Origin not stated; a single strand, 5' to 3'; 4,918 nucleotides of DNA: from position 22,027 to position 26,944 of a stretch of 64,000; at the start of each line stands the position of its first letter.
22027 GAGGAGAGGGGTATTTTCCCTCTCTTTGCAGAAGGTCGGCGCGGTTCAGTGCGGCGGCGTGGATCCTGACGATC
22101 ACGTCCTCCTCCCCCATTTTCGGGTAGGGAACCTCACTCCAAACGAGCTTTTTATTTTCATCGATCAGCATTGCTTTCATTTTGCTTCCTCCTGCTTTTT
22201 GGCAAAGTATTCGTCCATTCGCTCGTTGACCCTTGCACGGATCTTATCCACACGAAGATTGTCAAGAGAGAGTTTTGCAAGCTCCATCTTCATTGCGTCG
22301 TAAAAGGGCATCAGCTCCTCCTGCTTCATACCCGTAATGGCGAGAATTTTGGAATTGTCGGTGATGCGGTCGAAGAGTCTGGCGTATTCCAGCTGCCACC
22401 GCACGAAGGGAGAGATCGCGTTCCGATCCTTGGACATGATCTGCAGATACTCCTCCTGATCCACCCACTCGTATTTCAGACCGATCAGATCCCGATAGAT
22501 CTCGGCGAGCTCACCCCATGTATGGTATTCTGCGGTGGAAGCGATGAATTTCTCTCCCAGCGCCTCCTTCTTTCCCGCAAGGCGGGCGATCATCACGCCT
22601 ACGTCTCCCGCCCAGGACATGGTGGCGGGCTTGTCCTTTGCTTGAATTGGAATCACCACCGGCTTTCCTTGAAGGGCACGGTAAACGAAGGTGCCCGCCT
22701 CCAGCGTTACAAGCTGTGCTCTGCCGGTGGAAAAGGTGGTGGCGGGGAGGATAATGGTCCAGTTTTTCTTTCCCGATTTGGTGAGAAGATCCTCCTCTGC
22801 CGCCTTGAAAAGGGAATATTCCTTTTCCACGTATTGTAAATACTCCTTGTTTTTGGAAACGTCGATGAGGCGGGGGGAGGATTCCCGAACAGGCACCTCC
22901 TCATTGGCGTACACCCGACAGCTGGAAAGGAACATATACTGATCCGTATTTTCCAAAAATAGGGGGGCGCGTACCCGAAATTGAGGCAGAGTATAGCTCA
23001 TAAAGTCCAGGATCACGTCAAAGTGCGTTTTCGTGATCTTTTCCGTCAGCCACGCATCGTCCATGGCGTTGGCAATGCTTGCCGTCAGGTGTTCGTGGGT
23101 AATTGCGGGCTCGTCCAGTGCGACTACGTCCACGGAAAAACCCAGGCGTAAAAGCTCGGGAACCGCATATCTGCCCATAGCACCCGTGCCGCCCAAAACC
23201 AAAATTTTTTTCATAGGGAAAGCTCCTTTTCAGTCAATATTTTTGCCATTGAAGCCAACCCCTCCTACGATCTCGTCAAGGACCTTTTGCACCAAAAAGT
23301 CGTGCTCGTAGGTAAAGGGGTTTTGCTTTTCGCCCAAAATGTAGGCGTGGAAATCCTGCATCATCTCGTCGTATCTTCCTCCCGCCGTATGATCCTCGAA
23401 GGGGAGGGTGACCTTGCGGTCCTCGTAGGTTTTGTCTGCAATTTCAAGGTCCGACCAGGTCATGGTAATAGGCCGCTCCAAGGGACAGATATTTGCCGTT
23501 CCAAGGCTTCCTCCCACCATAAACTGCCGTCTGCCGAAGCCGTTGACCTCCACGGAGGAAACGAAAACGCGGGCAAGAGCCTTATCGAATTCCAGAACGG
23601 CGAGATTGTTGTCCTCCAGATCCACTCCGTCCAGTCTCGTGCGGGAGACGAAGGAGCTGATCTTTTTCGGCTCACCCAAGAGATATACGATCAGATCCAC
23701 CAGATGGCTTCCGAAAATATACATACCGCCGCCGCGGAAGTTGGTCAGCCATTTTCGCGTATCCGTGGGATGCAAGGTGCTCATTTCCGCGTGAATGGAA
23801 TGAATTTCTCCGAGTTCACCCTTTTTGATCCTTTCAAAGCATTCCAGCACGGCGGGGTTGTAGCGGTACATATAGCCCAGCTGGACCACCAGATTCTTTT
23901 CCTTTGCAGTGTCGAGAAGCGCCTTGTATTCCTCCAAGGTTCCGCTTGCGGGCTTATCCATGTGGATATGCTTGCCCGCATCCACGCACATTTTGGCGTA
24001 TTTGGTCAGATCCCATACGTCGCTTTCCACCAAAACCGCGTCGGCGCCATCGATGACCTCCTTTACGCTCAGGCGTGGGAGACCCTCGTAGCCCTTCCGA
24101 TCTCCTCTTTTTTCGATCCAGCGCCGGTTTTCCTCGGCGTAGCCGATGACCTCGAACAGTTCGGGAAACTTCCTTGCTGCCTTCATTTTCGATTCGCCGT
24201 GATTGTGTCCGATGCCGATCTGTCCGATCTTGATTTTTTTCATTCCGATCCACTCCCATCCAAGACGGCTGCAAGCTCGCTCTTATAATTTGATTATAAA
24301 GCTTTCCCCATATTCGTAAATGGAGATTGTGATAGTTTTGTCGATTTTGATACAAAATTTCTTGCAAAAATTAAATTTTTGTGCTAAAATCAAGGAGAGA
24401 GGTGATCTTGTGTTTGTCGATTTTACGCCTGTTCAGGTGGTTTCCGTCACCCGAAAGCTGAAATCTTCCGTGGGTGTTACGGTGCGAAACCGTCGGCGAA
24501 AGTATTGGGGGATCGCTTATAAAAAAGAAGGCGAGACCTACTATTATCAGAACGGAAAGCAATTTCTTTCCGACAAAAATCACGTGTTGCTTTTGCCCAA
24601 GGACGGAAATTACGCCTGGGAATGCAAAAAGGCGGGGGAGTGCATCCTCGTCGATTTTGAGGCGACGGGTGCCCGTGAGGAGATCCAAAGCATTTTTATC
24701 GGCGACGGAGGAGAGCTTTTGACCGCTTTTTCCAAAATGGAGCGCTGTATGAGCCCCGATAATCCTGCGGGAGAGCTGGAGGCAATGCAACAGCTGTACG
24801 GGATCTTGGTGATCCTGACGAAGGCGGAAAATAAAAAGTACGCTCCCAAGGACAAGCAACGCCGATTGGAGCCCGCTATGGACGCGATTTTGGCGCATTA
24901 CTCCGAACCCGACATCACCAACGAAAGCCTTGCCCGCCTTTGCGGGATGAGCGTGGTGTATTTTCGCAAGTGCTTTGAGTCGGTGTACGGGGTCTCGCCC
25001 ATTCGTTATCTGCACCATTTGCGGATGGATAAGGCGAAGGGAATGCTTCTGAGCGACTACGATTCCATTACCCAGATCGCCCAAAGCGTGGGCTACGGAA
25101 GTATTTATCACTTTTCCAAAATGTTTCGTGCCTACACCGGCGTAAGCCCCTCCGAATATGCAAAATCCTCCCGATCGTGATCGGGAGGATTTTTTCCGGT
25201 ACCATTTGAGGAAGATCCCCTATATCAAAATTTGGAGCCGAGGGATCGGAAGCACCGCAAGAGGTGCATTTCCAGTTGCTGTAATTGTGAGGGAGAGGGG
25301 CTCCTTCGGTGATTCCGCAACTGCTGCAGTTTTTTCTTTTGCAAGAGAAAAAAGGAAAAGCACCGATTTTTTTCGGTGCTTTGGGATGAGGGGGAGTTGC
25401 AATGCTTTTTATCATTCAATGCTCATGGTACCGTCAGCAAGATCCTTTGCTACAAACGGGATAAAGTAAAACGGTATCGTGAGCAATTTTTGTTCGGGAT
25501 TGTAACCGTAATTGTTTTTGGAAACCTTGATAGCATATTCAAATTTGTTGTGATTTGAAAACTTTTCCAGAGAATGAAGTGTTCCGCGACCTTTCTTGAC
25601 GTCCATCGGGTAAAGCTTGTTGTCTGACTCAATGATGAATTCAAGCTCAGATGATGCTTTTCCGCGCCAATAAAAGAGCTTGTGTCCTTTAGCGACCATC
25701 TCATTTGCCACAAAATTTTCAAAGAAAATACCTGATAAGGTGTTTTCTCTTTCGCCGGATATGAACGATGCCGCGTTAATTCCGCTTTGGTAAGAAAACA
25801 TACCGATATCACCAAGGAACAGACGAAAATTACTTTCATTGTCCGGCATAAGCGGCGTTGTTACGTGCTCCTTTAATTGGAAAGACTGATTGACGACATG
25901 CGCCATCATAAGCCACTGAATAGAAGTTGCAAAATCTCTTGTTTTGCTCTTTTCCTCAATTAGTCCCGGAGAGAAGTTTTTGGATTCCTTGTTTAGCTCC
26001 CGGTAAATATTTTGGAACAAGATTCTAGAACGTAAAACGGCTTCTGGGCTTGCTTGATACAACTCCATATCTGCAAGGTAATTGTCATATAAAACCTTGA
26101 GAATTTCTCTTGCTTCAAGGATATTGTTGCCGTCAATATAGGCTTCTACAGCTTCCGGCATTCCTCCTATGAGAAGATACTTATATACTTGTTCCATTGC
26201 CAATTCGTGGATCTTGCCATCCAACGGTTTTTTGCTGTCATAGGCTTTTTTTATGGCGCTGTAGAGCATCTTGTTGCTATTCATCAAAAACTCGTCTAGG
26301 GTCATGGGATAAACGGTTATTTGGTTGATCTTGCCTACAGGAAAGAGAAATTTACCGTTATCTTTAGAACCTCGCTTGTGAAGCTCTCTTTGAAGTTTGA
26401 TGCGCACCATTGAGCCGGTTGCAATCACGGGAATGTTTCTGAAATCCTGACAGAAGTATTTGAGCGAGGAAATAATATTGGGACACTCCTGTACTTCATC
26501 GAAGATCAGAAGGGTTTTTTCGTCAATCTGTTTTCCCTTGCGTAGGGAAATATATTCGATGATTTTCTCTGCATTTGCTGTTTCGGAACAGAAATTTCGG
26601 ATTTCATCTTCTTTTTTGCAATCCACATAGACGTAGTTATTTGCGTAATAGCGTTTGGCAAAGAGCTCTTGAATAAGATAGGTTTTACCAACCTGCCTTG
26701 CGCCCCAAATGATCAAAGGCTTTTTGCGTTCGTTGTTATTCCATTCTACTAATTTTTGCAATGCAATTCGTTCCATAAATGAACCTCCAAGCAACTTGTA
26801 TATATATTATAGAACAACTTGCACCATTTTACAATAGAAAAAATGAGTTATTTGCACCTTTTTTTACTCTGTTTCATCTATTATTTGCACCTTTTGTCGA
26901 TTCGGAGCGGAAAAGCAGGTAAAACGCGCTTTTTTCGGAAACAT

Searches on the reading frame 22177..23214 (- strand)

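Call 87: search_protein_families(library=pfam, proteins=[window:22177-23214:-], max_evalue=0.001)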
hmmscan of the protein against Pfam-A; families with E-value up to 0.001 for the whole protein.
window:22177-23214:- (345 aa): 2 families
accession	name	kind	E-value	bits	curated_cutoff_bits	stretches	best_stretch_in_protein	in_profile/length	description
PF01370.27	Epimerase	-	7.9e-07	29.2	20.9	1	4-71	1-71/240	NAD dependent epimerase/dehydratase family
PF05368.20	NmrA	-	1.1e-06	28.9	27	0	189-302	179-288/298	NmrA-like family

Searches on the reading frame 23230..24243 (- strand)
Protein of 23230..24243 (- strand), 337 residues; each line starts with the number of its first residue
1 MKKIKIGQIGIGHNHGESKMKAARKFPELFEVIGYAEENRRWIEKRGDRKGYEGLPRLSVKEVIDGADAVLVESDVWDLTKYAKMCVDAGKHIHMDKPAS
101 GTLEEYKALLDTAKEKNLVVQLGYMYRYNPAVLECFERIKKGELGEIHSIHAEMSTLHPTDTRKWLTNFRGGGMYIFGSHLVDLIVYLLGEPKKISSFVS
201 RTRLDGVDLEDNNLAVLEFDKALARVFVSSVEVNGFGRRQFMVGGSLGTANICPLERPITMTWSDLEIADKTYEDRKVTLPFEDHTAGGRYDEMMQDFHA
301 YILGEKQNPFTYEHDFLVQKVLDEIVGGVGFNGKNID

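Call 87: search_protein_families(library=pfam, proteins=[window:23230-24243:-], max_evalue=0.001)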
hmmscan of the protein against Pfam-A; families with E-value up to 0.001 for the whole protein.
window:23230-24243:- (337 aa): 3 families
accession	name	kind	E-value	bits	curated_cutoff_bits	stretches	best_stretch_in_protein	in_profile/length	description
PF22725.1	GFO_IDH_MocA_C3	-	3.1e-17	63.2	27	1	137-250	6-123/124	GFO/IDH/MocA C-terminal domain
PF02894.22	GFO_IDH_MocA_C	-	6.5e-12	46.2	22.9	1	137-323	2-204/218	Oxidoreductase family, C-terminal alpha/beta domain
PF01408.29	GFO_IDH_MocA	-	7.7e-09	36.7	24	1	5-124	2-120/120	Oxidoreductase family, NAD-binding Rossmann fold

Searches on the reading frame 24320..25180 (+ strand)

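Call 87: search_protein_families(library=pfam, proteins=[window:24320-25180:+], max_evalue=0.001)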
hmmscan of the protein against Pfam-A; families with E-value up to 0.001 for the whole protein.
window:24320-25180:+ (286 aa): 2 families
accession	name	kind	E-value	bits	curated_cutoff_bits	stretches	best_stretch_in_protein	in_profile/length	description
PF12833.13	HTH_18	-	4.3e-23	81.8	33.6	1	204-282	1-79/80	Helix-turn-helix domain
PF00165.29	HTH_AraC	-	3.4e-19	68.9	26.6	2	245-280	6-40/42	Bacterial regulatory helix-turn-helix proteins, AraC family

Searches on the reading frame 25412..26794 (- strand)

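Call 87: search_protein_families(library=pfam, proteins=[window:25412-26794:-], max_evalue=0.001)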
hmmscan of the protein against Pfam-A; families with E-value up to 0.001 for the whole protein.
window:25412-26794:- (460 aa): 4 families
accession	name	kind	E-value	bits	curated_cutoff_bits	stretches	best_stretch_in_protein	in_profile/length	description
PF13173.12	AAA_14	-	2.7e-24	86.1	27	1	24-170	2-129/129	AAA domain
PF13635.12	DUF4143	-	2.5e-18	66.8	28.1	1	268-401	28-159/160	Domain of unknown function (DUF4143)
PF01637.24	ATPase_2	-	4.8e-06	27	33.2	1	11-98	7-95/225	ATPase domain predominantly from Archaea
PF13401.12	AAA_22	-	7e-05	23.6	27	0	23-75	4-57/130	AAA domain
